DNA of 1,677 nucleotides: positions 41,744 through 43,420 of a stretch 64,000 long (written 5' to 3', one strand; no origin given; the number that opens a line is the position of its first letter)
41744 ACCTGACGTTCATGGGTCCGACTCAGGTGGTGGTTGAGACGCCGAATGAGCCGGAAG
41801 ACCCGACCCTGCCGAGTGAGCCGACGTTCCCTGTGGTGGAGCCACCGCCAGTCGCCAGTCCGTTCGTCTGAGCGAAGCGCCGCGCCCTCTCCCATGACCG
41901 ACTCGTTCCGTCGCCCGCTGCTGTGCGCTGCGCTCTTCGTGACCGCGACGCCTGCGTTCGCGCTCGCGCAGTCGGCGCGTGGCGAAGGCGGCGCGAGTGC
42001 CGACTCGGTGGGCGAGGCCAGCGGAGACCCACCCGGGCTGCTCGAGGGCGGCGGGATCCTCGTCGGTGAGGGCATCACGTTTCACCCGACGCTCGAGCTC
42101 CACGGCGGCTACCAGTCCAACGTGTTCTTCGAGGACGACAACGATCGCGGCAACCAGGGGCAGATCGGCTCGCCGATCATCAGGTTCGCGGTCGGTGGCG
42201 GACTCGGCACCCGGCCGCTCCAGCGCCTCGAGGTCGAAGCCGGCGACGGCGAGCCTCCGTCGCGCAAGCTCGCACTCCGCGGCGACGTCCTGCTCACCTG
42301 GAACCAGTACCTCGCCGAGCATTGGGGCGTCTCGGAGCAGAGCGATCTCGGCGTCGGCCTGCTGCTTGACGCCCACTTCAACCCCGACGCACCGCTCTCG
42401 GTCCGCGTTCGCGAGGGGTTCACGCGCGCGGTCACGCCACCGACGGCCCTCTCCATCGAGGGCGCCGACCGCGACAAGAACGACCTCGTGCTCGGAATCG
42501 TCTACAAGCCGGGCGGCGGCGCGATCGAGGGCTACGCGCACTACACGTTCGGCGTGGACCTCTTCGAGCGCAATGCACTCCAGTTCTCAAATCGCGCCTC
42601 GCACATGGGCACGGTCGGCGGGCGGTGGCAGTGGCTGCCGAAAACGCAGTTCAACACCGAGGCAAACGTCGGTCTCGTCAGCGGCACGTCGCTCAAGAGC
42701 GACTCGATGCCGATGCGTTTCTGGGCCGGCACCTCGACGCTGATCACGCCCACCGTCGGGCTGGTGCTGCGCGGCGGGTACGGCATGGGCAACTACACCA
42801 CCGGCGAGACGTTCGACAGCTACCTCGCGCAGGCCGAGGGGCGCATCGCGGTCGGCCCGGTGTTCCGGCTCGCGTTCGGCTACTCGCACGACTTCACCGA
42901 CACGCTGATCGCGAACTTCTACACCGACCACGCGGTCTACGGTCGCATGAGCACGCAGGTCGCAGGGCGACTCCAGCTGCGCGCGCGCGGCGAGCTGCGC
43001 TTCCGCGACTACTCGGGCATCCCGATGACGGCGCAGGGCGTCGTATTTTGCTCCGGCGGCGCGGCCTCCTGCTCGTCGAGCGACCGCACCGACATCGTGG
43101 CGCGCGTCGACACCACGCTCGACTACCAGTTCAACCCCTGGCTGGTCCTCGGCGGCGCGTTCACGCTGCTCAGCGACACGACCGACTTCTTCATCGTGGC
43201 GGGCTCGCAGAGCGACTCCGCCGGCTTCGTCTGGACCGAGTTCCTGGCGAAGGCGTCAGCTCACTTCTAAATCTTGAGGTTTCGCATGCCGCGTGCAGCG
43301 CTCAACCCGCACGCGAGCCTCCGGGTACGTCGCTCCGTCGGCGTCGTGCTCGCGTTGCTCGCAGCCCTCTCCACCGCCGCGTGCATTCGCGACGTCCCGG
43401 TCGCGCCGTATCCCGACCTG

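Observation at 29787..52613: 23-kb co-directional array physically joins a Glt/Nfs-like machine to a Wzx/Wzy polysaccharide pathway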

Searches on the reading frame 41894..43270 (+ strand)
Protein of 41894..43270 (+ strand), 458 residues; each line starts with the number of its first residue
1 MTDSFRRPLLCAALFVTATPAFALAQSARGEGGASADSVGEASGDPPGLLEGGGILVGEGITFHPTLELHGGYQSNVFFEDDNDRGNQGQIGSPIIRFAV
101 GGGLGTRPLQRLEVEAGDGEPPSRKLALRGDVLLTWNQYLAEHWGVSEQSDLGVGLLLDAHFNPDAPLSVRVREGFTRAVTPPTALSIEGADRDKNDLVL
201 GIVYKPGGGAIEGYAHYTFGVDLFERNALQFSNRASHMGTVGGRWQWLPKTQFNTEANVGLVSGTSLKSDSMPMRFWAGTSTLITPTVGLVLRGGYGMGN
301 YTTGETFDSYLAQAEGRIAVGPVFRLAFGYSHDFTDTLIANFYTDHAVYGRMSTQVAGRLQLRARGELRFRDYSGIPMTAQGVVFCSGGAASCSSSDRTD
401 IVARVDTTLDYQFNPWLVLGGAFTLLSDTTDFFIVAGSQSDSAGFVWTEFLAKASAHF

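Call 6: search_protein_families(library=pfam, proteins=[window:41894-43270:+], max_evalue=0.01)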
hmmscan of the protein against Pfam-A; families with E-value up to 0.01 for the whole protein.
window:41894-43270:+ (458 aa): 0 families

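Call 9: search_protein_families(library=ncbifam, proteins=[window:41894-43270:+], max_evalue=0.01)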
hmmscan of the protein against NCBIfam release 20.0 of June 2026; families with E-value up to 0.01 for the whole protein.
window:41894-43270:+ (458 aa): 0 families

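Call 23: find_homologous_proteins(query=window:41894-43270:+, max_evalue=0.001)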
Query window:41894-43270:+ (458 aa): 40 proteins with E <= 0.001 among 8000 candidates.
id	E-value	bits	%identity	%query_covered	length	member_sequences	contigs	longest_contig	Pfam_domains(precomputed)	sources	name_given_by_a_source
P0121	0.0e+0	1010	97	100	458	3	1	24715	-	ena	-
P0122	4.5e-157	542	55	94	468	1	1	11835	-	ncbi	-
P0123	6.7e-145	501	53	99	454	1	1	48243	-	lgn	-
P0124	1.3e-141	491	51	93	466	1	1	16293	-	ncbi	-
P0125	2.9e-139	483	53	97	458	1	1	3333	-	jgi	jgi:hypothetical protein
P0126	4.5e-130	453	49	98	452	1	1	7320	-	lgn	-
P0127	8.3e-129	448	47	99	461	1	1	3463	-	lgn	-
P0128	1.8e-128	447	48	94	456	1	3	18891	-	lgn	-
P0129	3.7e-125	436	47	98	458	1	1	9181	PF13505.13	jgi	jgi:hypothetical protein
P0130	1.7e-123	431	48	96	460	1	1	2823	-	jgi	jgi:hypothetical protein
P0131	4.0e-123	430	48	90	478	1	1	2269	-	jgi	jgi:hypothetical protein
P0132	5.3e-120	419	46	89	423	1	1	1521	-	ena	-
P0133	2.2e-117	411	47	90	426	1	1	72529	-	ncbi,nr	ncbi:MAG: hypothetical protein HY698_02120 [Deltaproteobacteria bacterium]|nr:hypothetical protein [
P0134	2.2e-116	407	46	95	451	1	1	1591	-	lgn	-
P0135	1.6e-114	401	47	91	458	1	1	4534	-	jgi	jgi:hypothetical protein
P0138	6.5e-108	380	44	95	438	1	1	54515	-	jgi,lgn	jgi:hypothetical protein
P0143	3.6e-103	364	44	95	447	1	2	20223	-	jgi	jgi:hypothetical protein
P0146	1.8e-101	358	45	88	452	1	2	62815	-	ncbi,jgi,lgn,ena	-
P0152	6.4e-96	340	43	89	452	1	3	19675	-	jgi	jgi:hypothetical protein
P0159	4.7e-14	70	30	81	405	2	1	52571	PF10082.16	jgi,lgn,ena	-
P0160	1.5e-6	45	28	65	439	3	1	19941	-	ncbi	-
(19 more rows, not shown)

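Call 25: find_encoding_contigs(protein=P0123, flank=10000, max_places=2)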
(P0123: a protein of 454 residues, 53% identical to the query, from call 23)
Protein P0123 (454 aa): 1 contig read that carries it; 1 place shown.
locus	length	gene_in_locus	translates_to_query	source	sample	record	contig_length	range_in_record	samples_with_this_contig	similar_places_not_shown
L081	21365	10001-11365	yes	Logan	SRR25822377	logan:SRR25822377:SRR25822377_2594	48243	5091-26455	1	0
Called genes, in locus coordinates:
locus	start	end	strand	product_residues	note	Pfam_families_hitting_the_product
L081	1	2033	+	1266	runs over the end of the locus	PF07719:TPR_2 (faint), PF13424:TPR_12 (faint), PF13174:TPR_6 (faint), PF13428:TPR_14 (faint), PF13432:TPR_16 (faint), PF13525:YfiO (faint), PF14559:TPR_19 (faint)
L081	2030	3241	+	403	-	PF00515:TPR_1 (faint), PF07719:TPR_2 (faint), PF13414:TPR_11 (faint), PF13424:TPR_12 (faint), PF13431:TPR_17 (faint), PF13432:TPR_16 (faint), PF14559:TPR_19 (faint)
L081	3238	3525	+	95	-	-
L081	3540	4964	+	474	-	-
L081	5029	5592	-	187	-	PF13470:PIN_3, PF26343:VapC50_C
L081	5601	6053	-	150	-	PF12728:HTH_17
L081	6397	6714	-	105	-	PF04255:DUF433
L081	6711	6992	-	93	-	PF10387:DUF2442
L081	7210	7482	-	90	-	-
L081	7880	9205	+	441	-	-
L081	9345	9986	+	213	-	-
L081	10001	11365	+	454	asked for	-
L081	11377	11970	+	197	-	PF02563:Poly_export, PF10531:SLBB, PF22461:SLBB_2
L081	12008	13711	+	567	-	PF18998:Flg_new_2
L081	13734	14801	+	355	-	PF01041:DegT_DnrJ_EryC1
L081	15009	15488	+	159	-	PF02357:NusG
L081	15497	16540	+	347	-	PF03102:NeuB, PF08666:SAF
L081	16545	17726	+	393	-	PF02350:Epimerase_2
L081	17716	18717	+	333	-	PF00389:2-Hacid_dh, PF02826:2-Hacid_dh_C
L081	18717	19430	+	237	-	PF02348:CTP_transf_3, PF12804:NTP_transf_3 (weak)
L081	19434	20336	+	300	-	PF13489:Methyltransf_23, PF08003:Methyltransf_9, PF01209:Ubie_methyltran, PF08241:Methyltransf_11, PF08242:Methyltransf_12, PF13649:Methyltransf_25, PF13847:Methyltransf_31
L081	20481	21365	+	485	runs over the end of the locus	PF01943:Polysacc_synt (weak)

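Call 27: find_encoding_contigs(protein=P0138, flank=10000, max_places=1)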
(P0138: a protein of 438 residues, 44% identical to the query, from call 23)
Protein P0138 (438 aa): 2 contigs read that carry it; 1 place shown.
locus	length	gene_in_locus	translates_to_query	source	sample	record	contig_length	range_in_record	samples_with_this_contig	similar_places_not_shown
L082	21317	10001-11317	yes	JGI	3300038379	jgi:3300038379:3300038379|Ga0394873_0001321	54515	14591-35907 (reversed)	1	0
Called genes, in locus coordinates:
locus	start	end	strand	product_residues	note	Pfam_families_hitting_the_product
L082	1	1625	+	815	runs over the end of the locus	PF13432:TPR_16 (faint), PF14559:TPR_19 (faint)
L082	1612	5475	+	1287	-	PF13174:TPR_6 (faint), PF13424:TPR_12 (faint), PF13428:TPR_14 (faint), PF13432:TPR_16 (faint), PF14559:TPR_19 (faint), PF07719:TPR_2 (faint), PF13181:TPR_8 (faint), PF13176:TPR_7 (faint)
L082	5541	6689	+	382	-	PF13181:TPR_8 (faint), PF13414:TPR_11 (faint), PF13431:TPR_17 (faint), PF00515:TPR_1 (faint), PF07719:TPR_2 (faint)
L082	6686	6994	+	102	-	-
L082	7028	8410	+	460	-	-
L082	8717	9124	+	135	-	-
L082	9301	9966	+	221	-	-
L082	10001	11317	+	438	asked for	-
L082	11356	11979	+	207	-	PF02563:Poly_export, PF22461:SLBB_2, PF10531:SLBB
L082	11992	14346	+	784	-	PF04932:Wzy_C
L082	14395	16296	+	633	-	PF13727:CoA_binding_3, PF01073:3Beta_HSD (weak), PF01370:Epimerase, PF02719:Polysacc_synt_2, PF04321:RmlD_sub_bind, PF16363:GDP_Man_Dehyd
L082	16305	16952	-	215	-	PF01351:RNase_HII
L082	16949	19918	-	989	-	PF07719:TPR_2 (faint), PF13424:TPR_12 (faint), PF13432:TPR_16, PF14559:TPR_19 (faint), PF00009:GTP_EFTU (weak), PF00350:Dynamin_N, PF01926:MMR_HSR1 (weak)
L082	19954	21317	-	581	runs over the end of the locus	PF00009:GTP_EFTU, PF00350:Dynamin_N, PF01926:MMR_HSR1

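Call 28: find_encoding_contigs(protein=P0146, flank=10000, max_places=1)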
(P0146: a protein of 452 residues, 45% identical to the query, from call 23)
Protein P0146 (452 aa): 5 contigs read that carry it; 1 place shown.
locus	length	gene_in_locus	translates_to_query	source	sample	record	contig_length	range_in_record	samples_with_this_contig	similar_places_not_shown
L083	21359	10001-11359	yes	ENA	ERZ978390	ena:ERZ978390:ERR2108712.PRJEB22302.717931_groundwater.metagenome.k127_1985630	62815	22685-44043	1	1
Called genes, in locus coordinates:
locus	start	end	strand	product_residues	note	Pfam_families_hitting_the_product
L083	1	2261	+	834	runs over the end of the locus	PF07719:TPR_2 (faint), PF13432:TPR_16 (faint), PF14559:TPR_19 (faint)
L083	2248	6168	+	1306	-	PF13174:TPR_6 (faint), PF13428:TPR_14 (faint), PF13432:TPR_16 (faint), PF07719:TPR_2 (faint), PF13431:TPR_17 (faint), PF13176:TPR_7 (faint)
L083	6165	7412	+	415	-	PF13181:TPR_8 (faint), PF13431:TPR_17 (faint), PF14559:TPR_19 (faint), PF00515:TPR_1 (faint), PF07719:TPR_2 (faint), PF13414:TPR_11 (faint), PF13428:TPR_14 (faint)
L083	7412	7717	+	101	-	-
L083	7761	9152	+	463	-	-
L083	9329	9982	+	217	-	-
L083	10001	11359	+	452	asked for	-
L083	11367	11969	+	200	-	PF02563:Poly_export, PF10531:SLBB, PF22461:SLBB_2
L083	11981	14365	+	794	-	PF04932:Wzy_C, PF13432:TPR_16 (weak), PF14559:TPR_19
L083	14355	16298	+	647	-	PF13727:CoA_binding_3, PF02254:TrkA_N (faint), PF02629:CoA_binding (faint), PF01073:3Beta_HSD (weak), PF01370:Epimerase, PF02719:Polysacc_synt_2, PF04321:RmlD_sub_bind, PF16363:GDP_Man_Dehyd, +1 more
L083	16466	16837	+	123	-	-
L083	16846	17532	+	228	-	-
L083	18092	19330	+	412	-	PF09617:Cas_GSU0053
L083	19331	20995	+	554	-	PF09609:Cas_GSU0054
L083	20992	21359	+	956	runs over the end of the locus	PF22590:Cas3-like_C_2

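Call 29: find_encoding_contigs(protein=P0143, flank=10000, max_places=1)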
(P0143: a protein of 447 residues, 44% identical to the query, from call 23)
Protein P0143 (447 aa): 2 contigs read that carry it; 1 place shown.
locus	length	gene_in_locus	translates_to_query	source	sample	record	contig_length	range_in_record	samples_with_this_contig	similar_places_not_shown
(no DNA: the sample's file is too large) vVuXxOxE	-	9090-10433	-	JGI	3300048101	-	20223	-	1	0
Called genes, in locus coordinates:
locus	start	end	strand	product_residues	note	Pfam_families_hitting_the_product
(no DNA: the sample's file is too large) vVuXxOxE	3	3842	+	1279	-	?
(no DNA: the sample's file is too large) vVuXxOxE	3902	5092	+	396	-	PF25063:ARM_TT21_C (weak), PF00515:TPR_1 (faint), PF07719:TPR_2 (faint), PF13181:TPR_8 (faint), PF13431:TPR_17 (faint), PF13414:TPR_11 (faint)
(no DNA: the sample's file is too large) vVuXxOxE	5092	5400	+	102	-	-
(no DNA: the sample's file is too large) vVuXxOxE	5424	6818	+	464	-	PF03544:TonB_C (weak)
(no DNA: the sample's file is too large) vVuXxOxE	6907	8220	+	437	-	-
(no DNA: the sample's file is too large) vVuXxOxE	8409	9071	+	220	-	-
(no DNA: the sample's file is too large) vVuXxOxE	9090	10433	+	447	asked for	-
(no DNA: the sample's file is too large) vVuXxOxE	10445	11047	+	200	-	PF02563:Poly_export, PF10531:SLBB, PF22461:SLBB_2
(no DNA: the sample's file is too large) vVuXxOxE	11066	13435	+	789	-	PF04932:Wzy_C, PF13428:TPR_14 (faint), PF14559:TPR_19 (weak)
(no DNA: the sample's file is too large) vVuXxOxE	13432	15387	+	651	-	PF13727:CoA_binding_3, PF01073:3Beta_HSD, PF01370:Epimerase, PF02719:Polysacc_synt_2, PF04321:RmlD_sub_bind, PF16363:GDP_Man_Dehyd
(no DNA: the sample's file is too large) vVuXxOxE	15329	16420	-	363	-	PF14907:NTP_transf_5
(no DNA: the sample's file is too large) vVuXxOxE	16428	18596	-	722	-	PF02706:Wzz, PF13807:GNVR (weak), PF10609:ParA (weak), PF13614:AAA_31, PF01656:CbiA (weak)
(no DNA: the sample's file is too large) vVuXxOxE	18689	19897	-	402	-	PF00155:Aminotran_1_2 (weak), PF01041:DegT_DnrJ_EryC1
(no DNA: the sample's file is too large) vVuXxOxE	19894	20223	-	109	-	?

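Call 30: find_encoding_contigs(protein=P0152, flank=10000, max_places=1)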
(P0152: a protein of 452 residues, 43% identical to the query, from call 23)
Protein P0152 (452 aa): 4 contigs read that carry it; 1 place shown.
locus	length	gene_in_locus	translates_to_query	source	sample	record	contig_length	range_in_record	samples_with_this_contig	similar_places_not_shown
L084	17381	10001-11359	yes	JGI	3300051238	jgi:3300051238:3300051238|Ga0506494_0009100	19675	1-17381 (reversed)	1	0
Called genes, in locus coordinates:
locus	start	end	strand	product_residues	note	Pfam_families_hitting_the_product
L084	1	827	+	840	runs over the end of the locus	PF13432:TPR_16 (faint), PF13428:TPR_14 (faint), PF14559:TPR_19 (faint), PF07719:TPR_2 (faint), PF12895:ANAPC3 (faint), PF21033:RMD1-3 (faint)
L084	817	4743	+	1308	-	-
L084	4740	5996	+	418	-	PF25063:ARM_TT21_C (weak), PF13431:TPR_17 (faint), PF00515:TPR_1 (faint), PF07719:TPR_2 (faint), PF13181:TPR_8 (faint), PF13414:TPR_11 (faint)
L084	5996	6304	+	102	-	-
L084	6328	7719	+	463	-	PF03544:TonB_C (weak)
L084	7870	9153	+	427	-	-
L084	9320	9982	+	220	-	-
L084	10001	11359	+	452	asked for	-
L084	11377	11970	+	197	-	PF02563:Poly_export, PF10531:SLBB, PF22461:SLBB_2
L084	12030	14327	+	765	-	PF04932:Wzy_C, PF14559:TPR_19 (faint)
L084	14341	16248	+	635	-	PF13727:CoA_binding_3, PF01073:3Beta_HSD (weak), PF01370:Epimerase, PF02719:Polysacc_synt_2, PF04321:RmlD_sub_bind, PF16363:GDP_Man_Dehyd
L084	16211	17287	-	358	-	PF14907:NTP_transf_5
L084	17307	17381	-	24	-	?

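Call 31: find_encoding_contigs(protein=P0159, flank=10000, max_places=1)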
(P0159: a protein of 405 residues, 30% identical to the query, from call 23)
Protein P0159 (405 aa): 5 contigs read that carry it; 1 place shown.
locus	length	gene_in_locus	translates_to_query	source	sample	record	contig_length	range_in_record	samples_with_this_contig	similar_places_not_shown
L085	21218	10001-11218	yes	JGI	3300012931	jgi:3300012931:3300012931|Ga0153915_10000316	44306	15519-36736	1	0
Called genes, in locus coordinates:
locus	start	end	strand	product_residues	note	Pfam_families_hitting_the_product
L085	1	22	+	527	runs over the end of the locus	-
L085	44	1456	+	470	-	PF13432:TPR_16 (faint), PF07719:TPR_2 (faint), PF13428:TPR_14 (faint), PF00515:TPR_1 (faint), PF13181:TPR_8 (faint), PF23914:TPR_CcmH_CycH, PF13414:TPR_11 (weak), PF14559:TPR_19 (weak), +3 more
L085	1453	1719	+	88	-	-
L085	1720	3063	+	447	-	-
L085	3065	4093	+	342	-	-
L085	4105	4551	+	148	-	PF00027:cNMP_binding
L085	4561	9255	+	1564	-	PF01839:FG-GAP (faint), PF14783:BBS2_Mid (faint), PF25292:Beta-prop_CGLA (faint), PF13570:Beta-prop_ACSF4 (faint), PF13517:FG-GAP_3, PF21027:Sde0182_C (faint)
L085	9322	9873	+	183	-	-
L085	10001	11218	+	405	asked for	PF10082:BBP2_2 (weak)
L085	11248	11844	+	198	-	PF02563:Poly_export, PF10531:SLBB, PF22461:SLBB_2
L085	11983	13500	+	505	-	PF05362:Lon_C (faint), PF13541:ChlI, PF00493:MCM (faint), PF01078:Mg_chelatase, PF07728:AAA_5, PF13335:Mg_chelatase_C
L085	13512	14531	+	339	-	PF00154:RecA_N, PF06745:ATPase (weak), PF08423:Rad51, PF27531:MT3502_N (weak), PF21096:RecA_C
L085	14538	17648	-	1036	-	PF07676:PD40 (faint), PF26549:Tricorn_N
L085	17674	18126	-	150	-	PF11161:DUF2944 (weak)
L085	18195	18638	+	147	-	-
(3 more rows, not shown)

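Call 32: predict_structure(alignment_id=A2)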
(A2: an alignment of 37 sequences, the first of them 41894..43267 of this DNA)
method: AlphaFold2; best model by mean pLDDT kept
length: 458 residues; sequences in the alignment: 37
mean_pLDDT: 86.1   pTM: 0.81
mean pLDDT of the five models: 86.1, 85.0, 83.0, 82.4, 80.5
residues with pLDDT >= 90: 282; 70-90: 113; 50-70: 27; < 50: 36
segments of 3 or more residues with pLDDT < 50: 1-32
pLDDT, mean of each block of 10 residues (from residue 1): 43 42 36 59 54 80 92 91 79 94 90 88 92 94 90 94 96 90 51 92 92 97 85 93 94 97 87 97 95 97 91 97 94 90 95 94 97 90 84 87 97 93 96 88 92 94
secondary structure, 60 per line:
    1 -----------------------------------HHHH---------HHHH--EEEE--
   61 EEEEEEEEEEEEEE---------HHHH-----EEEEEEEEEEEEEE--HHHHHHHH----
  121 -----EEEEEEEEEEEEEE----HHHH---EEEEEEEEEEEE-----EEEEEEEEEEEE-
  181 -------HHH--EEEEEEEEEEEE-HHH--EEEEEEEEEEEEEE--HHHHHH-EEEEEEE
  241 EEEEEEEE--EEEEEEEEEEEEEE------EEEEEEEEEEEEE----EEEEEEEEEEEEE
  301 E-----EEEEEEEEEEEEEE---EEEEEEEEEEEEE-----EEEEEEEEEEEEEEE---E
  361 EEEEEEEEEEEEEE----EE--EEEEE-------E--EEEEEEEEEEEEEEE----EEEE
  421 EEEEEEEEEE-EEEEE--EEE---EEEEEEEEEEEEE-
elements in order: H36-39 H49-52 E55-58 E61-74 H84-87 E93-106 H109-116 E126-139 H144-147 E151-162 E168-179 E193-204 E211-224 H227-232 E234-248 E251-264 E271-283 E288-301 E307-320 E324-336 E342-356 E360-374 E383-387 E398-412 E417-430 E432-436 E439-441 E445-457
